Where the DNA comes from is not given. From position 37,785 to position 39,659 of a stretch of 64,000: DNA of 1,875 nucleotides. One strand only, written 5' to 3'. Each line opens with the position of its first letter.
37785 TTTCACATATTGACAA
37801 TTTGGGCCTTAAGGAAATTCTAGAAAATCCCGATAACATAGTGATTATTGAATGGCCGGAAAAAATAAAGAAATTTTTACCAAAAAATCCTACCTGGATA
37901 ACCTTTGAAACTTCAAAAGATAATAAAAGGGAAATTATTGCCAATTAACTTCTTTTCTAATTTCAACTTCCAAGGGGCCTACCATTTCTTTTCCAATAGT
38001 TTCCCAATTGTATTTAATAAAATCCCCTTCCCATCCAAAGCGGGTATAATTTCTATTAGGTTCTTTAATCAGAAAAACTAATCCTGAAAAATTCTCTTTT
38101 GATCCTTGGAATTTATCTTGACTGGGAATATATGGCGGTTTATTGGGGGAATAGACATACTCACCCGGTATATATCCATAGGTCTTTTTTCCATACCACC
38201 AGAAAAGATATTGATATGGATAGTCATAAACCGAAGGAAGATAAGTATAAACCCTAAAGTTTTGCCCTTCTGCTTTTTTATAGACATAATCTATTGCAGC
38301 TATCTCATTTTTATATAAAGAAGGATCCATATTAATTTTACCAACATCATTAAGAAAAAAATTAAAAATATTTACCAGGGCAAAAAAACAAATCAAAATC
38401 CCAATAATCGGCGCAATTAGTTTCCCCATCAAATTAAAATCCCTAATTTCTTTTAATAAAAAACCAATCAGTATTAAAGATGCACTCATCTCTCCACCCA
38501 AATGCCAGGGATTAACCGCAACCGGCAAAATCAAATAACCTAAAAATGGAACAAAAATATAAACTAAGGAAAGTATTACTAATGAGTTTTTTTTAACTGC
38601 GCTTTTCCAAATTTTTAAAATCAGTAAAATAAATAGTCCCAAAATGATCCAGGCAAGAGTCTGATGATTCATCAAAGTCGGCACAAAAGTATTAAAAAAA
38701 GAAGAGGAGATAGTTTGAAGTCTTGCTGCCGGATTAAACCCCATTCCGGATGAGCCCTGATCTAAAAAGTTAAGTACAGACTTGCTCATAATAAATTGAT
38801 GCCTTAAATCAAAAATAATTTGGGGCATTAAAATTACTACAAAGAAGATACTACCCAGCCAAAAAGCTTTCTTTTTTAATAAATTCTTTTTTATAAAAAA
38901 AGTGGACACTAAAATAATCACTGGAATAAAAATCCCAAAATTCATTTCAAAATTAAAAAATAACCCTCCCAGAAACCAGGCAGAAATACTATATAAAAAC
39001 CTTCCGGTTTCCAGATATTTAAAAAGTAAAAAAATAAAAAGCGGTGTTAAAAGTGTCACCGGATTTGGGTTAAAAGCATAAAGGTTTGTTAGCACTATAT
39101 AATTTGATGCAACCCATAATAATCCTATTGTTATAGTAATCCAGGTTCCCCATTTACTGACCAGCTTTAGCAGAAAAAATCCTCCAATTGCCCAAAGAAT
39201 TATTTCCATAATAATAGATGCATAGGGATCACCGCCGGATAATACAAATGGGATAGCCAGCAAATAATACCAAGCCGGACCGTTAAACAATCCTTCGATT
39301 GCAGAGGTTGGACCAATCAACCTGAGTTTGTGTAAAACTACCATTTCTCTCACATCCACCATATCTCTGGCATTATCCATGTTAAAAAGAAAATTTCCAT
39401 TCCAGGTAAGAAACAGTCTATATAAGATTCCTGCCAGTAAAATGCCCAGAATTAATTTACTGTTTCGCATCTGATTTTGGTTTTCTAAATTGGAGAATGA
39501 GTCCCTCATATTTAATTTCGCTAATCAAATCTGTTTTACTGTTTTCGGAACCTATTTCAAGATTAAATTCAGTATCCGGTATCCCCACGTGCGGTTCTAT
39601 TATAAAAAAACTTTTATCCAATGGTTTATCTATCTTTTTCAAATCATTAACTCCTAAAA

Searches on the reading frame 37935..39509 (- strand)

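Call 35: search_protein_families(library=pfam, proteins=[window:37935-39509:-], max_evalue=0.001)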
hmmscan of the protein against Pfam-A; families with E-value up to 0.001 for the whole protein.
window:37935-39509:- (524 aa): 1 family
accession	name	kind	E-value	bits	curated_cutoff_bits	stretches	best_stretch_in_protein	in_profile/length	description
PF13231.12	PMT_2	-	2.2e-05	25.2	26.1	1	78-232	4-159/160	Dolichyl-phosphate-mannose-protein mannosyltransferase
